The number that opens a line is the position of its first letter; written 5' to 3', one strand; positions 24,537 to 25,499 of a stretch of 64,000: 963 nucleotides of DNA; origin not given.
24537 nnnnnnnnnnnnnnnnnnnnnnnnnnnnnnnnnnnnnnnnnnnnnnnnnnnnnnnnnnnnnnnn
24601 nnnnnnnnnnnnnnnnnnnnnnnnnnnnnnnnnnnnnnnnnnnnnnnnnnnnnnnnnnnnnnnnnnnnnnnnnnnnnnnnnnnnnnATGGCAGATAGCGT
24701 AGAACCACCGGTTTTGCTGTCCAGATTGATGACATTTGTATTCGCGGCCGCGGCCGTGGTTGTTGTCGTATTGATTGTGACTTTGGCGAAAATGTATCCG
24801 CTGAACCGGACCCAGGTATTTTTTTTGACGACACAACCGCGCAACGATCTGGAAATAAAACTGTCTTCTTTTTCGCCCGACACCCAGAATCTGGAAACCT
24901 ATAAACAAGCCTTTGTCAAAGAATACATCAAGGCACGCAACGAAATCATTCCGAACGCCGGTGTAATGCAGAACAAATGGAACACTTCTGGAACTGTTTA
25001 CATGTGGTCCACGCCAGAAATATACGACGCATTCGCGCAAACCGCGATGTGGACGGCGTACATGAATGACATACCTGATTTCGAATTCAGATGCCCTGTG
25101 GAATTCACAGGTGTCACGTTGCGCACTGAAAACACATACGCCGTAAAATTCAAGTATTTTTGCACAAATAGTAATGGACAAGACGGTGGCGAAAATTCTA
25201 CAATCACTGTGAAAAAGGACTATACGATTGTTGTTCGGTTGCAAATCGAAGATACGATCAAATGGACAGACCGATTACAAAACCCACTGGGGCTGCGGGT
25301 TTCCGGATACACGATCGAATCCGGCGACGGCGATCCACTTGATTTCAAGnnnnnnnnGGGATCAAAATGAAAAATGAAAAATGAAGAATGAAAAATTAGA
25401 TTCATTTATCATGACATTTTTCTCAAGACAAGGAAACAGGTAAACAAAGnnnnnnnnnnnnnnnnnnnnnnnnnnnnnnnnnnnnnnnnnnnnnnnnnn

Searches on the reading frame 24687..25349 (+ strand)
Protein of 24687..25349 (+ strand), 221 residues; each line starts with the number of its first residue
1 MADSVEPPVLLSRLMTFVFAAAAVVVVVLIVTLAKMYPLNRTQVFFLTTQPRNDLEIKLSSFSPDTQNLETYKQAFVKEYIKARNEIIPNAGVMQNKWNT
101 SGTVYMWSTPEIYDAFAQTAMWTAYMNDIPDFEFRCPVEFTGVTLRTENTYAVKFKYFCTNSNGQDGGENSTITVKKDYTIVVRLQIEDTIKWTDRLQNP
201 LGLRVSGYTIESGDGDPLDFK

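Call 3: search_protein_families(library=pfam, proteins=[window:24687-25349:+], max_evalue=1)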
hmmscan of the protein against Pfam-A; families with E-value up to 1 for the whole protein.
window:24687-25349:+ (221 aa): 3 families
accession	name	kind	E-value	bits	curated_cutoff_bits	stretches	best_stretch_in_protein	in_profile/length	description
PF04335.19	VirB8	-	4.7e-14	53.2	23.2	1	13-210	18-210/213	VirB8 protein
PF08592.16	Anthrone_oxy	-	0.018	15.7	27.3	1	16-42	38-64/106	Anthrone oxygenase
PF14584.11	DUF4446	-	0.12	12.8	27.4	1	15-84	3-72/150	Protein of unknown function (DUF4446)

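Call 4: search_protein_families(library=ncbifam, proteins=[window:24687-25349:+], max_evalue=1)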
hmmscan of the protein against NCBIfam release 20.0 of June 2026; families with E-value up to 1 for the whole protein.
window:24687-25349:+ (221 aa): 1 family
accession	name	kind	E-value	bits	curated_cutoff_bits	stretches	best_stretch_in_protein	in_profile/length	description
NF010439.0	PRK13865.1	equivalog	0.003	17.1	188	1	11-86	36-111/237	type IV secretion system protein VirB8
